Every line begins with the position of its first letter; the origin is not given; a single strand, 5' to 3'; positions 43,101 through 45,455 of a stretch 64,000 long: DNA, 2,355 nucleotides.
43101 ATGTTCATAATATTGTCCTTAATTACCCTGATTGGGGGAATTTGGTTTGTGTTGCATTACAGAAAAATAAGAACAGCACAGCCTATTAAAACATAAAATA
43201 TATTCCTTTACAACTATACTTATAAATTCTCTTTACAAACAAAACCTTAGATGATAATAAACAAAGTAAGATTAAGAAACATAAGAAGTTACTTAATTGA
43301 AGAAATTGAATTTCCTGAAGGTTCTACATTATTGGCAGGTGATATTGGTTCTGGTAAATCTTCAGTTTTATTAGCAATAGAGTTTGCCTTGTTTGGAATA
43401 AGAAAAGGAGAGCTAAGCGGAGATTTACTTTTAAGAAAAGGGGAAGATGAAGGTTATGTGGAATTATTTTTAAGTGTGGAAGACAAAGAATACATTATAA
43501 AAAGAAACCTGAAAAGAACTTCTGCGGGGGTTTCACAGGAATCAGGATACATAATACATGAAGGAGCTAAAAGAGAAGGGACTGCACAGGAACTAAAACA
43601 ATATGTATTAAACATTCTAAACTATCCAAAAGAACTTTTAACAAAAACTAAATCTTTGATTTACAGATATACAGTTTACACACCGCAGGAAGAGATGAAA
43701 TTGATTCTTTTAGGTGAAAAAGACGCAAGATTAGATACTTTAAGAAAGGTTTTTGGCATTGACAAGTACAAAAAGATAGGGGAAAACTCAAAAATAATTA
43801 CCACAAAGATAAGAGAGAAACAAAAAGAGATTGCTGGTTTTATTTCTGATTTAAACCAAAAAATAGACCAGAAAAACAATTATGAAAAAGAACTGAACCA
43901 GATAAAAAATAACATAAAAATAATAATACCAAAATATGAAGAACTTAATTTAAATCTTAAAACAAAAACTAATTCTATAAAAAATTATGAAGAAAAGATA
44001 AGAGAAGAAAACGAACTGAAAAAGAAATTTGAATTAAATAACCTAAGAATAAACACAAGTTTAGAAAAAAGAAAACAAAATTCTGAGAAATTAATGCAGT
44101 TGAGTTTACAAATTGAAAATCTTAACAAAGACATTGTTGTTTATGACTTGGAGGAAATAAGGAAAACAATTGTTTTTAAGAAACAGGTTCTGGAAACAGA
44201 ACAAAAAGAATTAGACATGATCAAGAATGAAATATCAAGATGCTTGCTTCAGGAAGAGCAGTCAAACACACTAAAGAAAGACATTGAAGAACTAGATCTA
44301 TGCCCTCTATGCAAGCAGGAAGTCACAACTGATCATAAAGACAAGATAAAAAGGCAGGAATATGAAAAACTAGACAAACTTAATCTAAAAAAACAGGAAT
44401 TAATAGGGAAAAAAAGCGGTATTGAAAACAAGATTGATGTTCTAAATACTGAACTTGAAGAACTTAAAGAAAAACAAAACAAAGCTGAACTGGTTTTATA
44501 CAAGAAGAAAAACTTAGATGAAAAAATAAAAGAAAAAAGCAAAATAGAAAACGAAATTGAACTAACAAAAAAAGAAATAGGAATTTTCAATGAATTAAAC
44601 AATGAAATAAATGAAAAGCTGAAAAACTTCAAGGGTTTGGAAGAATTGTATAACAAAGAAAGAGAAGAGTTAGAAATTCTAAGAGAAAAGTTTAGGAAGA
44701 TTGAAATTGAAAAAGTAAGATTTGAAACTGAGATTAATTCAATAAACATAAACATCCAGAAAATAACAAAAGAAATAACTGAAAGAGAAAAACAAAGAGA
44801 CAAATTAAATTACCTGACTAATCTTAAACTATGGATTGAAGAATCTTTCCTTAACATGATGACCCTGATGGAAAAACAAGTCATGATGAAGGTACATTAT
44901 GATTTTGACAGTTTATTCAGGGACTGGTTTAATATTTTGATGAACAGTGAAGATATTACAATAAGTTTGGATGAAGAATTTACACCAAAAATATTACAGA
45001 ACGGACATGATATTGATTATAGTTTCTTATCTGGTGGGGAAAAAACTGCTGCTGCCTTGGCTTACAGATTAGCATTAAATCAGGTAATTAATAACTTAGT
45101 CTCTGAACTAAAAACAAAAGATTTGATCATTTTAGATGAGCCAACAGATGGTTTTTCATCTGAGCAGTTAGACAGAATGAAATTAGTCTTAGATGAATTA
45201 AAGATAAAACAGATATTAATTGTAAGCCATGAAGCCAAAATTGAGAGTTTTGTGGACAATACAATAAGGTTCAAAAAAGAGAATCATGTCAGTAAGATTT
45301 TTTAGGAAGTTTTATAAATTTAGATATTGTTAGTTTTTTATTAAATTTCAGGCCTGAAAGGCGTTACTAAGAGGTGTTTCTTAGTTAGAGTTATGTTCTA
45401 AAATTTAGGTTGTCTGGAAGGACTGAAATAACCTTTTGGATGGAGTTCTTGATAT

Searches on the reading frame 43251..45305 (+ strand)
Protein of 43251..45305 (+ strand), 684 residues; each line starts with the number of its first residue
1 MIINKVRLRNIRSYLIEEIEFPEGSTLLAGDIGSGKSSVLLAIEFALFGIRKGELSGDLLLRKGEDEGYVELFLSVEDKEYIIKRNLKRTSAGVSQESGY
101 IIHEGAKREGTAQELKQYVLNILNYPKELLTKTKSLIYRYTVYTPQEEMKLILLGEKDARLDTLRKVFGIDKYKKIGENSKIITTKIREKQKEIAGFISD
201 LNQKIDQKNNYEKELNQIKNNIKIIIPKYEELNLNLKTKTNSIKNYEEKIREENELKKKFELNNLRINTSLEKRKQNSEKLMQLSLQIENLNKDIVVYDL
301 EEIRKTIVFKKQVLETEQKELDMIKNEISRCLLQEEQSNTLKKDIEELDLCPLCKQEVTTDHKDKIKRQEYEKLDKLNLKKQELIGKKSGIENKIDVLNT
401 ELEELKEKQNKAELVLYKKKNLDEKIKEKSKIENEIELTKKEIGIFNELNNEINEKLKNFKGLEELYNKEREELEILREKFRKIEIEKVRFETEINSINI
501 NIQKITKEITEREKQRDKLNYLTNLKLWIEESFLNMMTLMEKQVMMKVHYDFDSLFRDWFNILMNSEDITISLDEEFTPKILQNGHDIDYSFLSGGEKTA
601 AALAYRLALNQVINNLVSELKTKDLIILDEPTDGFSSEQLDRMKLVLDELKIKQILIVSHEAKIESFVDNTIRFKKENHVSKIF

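Call 98: search_protein_families(library=pfam, proteins=[window:43251-45305:+], max_evalue=0.0001)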
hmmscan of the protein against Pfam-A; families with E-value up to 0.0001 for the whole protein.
window:43251-45305:+ (684 aa): 2 families
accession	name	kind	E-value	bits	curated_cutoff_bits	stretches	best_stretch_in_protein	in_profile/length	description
PF13476.12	AAA_23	-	5.1e-18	66.9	27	1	5-229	1-200/201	AAA domain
PF02463.25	SMC_N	-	2.8e-06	27.4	40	1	3-680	2-218/220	RecF/RecN/SMC N terminal domain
